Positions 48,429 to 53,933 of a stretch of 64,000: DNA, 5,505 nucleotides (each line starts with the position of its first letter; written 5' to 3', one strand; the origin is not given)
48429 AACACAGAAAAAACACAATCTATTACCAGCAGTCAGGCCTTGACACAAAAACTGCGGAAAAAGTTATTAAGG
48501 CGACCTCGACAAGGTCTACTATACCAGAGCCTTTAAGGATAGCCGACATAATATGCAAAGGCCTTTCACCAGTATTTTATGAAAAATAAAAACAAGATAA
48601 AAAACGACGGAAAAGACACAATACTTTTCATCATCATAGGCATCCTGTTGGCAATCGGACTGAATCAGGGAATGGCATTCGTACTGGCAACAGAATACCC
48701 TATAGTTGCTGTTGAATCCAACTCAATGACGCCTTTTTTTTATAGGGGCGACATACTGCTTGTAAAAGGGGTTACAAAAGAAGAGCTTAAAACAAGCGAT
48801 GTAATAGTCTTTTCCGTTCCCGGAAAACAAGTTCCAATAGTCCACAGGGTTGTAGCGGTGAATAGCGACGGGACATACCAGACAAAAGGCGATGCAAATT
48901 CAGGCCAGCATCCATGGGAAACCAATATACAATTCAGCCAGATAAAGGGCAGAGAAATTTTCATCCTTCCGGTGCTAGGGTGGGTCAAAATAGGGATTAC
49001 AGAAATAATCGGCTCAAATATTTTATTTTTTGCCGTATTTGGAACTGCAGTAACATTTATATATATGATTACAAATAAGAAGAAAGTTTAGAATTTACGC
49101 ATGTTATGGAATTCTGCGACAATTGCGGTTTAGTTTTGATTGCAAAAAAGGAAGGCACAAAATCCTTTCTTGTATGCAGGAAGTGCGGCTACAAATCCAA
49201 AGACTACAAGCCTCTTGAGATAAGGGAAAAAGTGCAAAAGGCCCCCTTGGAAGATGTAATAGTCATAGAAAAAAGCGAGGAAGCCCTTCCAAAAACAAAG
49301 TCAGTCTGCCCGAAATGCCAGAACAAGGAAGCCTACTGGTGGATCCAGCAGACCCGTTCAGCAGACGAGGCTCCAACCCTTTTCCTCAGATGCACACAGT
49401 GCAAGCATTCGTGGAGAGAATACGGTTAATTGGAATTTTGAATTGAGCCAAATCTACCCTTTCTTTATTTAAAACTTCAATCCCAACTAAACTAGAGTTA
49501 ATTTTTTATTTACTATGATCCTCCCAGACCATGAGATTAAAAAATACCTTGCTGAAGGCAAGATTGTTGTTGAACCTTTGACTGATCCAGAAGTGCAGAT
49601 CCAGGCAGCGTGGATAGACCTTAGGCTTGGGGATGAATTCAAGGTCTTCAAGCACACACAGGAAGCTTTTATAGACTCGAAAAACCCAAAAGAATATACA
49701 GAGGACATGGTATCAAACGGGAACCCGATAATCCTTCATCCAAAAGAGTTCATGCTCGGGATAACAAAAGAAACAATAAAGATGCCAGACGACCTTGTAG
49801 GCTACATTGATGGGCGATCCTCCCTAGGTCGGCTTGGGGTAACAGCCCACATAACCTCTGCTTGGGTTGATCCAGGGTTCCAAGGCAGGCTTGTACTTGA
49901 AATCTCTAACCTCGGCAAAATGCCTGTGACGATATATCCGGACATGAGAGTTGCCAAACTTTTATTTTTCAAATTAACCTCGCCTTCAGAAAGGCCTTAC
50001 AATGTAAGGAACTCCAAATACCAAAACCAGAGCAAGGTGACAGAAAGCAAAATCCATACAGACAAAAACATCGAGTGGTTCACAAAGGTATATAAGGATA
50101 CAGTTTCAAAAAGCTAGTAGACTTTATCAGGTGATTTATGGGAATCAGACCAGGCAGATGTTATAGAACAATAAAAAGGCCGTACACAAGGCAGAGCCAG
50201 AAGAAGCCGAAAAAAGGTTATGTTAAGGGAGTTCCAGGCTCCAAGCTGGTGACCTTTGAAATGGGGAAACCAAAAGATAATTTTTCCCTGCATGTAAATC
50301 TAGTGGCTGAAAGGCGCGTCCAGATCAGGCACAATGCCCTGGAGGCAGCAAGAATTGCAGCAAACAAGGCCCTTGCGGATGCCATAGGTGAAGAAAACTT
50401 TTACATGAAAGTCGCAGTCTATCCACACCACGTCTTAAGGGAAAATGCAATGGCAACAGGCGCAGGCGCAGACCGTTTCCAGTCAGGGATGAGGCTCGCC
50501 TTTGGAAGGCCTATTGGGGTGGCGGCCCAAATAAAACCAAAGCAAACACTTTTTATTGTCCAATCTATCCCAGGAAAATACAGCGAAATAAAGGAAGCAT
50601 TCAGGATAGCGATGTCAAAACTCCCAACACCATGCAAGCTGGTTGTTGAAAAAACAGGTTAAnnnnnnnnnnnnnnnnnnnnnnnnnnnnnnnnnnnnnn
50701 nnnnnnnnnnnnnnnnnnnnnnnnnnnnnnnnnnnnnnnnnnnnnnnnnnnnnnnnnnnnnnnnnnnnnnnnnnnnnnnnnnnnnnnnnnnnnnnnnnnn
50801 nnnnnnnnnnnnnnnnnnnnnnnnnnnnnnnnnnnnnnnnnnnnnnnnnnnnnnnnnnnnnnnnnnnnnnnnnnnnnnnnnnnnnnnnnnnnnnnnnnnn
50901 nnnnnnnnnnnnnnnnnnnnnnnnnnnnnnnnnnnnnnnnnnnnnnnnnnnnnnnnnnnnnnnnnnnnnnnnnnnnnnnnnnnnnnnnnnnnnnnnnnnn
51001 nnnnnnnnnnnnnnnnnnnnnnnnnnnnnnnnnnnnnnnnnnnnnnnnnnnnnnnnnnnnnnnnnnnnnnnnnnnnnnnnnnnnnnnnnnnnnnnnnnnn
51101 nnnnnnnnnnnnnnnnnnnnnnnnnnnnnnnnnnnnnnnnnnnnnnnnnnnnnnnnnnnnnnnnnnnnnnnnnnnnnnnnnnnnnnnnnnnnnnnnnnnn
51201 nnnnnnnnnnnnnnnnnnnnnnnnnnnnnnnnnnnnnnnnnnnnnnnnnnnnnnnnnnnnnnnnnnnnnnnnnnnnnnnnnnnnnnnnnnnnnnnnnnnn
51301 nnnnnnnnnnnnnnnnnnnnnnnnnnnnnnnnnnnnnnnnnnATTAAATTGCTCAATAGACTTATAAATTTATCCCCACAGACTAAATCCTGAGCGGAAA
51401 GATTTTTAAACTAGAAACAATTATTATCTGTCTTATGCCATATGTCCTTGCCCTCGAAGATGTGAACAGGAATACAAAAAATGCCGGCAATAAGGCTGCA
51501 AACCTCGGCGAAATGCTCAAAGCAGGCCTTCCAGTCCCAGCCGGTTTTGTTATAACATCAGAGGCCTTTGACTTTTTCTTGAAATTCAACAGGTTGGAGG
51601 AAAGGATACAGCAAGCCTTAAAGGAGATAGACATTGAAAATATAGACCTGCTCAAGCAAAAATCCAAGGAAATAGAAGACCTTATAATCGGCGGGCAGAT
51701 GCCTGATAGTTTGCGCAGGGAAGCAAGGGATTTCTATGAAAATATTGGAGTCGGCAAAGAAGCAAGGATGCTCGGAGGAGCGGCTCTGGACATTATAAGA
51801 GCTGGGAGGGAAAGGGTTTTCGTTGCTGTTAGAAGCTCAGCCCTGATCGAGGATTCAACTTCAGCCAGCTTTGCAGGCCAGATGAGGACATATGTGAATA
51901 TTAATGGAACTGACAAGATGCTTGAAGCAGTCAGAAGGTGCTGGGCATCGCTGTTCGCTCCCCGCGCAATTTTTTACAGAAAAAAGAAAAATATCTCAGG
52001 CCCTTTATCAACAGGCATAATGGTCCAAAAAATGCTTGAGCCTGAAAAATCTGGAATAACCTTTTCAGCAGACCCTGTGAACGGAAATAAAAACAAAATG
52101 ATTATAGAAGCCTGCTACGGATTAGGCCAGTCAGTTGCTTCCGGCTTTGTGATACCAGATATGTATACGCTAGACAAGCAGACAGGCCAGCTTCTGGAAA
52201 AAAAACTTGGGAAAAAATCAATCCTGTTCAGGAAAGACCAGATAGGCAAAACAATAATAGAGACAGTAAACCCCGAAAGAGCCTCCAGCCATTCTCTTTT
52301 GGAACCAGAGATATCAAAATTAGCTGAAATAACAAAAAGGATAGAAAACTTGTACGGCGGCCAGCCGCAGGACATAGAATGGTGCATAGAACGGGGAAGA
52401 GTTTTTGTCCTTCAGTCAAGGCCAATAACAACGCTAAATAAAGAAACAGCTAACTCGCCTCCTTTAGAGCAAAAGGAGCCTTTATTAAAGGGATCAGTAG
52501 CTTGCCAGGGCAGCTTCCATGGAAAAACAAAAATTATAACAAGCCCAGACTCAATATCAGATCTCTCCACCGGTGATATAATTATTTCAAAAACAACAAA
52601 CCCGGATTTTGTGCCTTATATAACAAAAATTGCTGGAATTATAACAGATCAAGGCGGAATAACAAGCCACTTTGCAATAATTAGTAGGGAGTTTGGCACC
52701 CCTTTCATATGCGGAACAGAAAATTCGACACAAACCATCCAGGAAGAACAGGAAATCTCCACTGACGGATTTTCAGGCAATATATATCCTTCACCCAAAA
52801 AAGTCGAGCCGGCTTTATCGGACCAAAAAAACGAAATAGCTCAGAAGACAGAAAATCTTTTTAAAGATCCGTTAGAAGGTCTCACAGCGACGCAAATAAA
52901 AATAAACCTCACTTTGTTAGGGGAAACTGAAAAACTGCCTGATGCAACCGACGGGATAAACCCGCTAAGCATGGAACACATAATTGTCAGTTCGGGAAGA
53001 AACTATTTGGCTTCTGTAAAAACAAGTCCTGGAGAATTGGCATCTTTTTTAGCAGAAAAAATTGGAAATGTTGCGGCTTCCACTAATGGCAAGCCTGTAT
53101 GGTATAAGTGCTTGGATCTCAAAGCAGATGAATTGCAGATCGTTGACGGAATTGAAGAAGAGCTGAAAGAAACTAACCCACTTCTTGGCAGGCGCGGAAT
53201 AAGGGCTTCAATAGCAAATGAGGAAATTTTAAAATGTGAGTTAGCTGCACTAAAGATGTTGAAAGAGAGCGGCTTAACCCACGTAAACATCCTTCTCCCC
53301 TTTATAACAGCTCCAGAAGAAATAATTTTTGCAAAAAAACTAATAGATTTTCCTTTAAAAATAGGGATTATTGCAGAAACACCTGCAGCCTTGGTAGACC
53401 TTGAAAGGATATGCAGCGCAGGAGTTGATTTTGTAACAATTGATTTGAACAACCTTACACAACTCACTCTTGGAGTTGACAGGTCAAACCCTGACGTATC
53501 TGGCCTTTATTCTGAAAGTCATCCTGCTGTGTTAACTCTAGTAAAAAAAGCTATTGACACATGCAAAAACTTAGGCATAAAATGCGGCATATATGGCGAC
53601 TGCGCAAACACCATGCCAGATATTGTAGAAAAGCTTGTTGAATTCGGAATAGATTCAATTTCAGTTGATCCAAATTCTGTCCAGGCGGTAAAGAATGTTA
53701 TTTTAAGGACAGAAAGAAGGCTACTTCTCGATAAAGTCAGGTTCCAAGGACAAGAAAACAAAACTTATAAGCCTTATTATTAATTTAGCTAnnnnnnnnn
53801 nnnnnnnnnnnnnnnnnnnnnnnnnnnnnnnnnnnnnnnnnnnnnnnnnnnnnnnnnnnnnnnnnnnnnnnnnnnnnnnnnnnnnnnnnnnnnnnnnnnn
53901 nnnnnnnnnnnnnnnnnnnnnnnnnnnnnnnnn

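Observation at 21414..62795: Seven intergenic copies of the 15-nt palindrome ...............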

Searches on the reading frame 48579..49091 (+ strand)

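Call 76: search_protein_families(library=pfam, proteins=[window:48579-49091:+], max_evalue=0.001)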
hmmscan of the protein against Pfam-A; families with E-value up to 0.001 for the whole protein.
window:48579-49091:+ (170 aa): 2 families
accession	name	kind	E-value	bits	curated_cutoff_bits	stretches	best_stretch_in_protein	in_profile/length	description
PF10502.14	Peptidase_S26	-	5.8e-07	30.1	22.9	1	20-97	10-83/168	Signal peptidase, peptidase S26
PF00717.28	Peptidase_S24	-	3.3e-05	24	23.3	1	37-93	32-84/116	Peptidase S24-like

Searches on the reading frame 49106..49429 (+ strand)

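Call 76: search_protein_families(library=pfam, proteins=[window:49106-49429:+], max_evalue=0.001)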
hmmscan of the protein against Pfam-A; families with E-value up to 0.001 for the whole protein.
window:49106-49429:+ (107 aa): 4 families
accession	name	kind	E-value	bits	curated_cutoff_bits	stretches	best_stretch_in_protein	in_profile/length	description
PF01096.23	Zn_ribbon_TFIIS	-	7.9e-20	70.8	21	1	67-104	2-39/39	Transcription factor S-II (TFIIS)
PF24042.1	DUF7351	-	1.8e-05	25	31.2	1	4-104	4-105/177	Domain of unknown function (DUF7351)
PF02150.21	Zn_ribbon_RPB9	-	0.00012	22.3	25.2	1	1-30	1-30/36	RNA polymerases M/15 Kd subunit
PF21349.2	RUBY_RBDX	-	0.00058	19.7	26.5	0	67-77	18-28/30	Rubrerythrin, rubredoxin-like domain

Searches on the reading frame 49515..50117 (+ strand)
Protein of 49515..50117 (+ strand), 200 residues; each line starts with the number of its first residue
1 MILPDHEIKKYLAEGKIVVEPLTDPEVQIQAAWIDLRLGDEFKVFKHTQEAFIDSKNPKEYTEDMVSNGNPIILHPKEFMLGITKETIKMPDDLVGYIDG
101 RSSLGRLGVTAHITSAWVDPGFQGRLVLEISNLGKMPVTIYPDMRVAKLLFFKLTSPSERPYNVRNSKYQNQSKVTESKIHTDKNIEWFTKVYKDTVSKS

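Call 76: search_protein_families(library=pfam, proteins=[window:49515-50117:+], max_evalue=0.001)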
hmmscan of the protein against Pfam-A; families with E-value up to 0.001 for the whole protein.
window:49515-50117:+ (200 aa): 4 families
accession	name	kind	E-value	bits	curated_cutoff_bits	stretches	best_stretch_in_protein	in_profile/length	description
PF22769.1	DCD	-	7.6e-46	156.4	27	1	2-153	1-152/153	dCTP deaminase-like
PF06559.16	DCD_N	-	1.1e-07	32.3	21.4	1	2-151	4-160/164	2'-deoxycytidine 5'-triphosphate deaminase (DCD) N-terminal domain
PF00692.24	dUTPase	-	1.5e-07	31.7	22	1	72-165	24-115/129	dUTPase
PF22569.1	DCD_C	-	2e-06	27.7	22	1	54-173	59-185/192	2'-deoxycytidine 5'-triphosphate deaminase (DCD), C-terminal domain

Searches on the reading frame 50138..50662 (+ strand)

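Call 77: search_protein_families(library=pfam, proteins=[window:50138-50662:+], max_evalue=0.001)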
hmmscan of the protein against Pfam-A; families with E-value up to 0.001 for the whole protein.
window:50138-50662:+ (174 aa): 1 family
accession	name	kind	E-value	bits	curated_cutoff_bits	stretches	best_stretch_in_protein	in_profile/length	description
PF00252.24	Ribosomal_L16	-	2.9e-30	105.4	27.9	1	19-169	4-132/132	Ribosomal protein L16p/L10e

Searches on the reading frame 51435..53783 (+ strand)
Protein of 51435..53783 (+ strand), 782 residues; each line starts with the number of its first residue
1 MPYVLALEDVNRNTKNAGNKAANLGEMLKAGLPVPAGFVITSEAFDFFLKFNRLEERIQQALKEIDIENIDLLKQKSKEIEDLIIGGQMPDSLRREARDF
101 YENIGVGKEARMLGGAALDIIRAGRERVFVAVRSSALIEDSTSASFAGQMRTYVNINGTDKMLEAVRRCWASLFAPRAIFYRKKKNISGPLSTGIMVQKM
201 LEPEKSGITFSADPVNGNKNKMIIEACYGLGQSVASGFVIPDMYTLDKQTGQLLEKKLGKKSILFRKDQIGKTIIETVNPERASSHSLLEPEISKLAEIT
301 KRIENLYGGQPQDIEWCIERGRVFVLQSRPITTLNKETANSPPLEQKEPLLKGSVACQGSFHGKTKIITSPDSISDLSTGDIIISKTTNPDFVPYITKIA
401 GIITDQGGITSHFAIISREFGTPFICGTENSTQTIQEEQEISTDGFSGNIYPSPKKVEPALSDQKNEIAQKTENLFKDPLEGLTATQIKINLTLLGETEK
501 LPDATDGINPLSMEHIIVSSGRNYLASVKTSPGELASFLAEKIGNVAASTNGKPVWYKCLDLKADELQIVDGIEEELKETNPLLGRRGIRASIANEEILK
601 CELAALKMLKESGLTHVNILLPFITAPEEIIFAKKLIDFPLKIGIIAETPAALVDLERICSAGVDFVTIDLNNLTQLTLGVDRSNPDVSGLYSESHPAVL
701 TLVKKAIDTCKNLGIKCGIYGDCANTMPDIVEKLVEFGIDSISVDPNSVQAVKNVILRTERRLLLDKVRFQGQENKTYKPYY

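Call 77: search_protein_families(library=pfam, proteins=[window:51435-53783:+], max_evalue=0.001)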
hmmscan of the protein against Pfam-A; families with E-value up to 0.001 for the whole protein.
window:51435-53783:+ (782 aa): 3 families
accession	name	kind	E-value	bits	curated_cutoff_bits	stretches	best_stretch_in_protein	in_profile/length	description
PF01326.24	PPDK_N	-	1.7e-93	314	27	1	16-343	3-321/328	Pyruvate phosphate dikinase, AMP/ATP-binding domain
PF02896.24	PEP-utilizers_C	-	1.6e-47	162.5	22.8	1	483-759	17-291/293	PEP-utilising enzyme, PEP-binding domain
PF00391.29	PEP-utilizers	-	2.3e-21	75.6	23.1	1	379-448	3-72/72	PEP-utilising enzyme, mobile domain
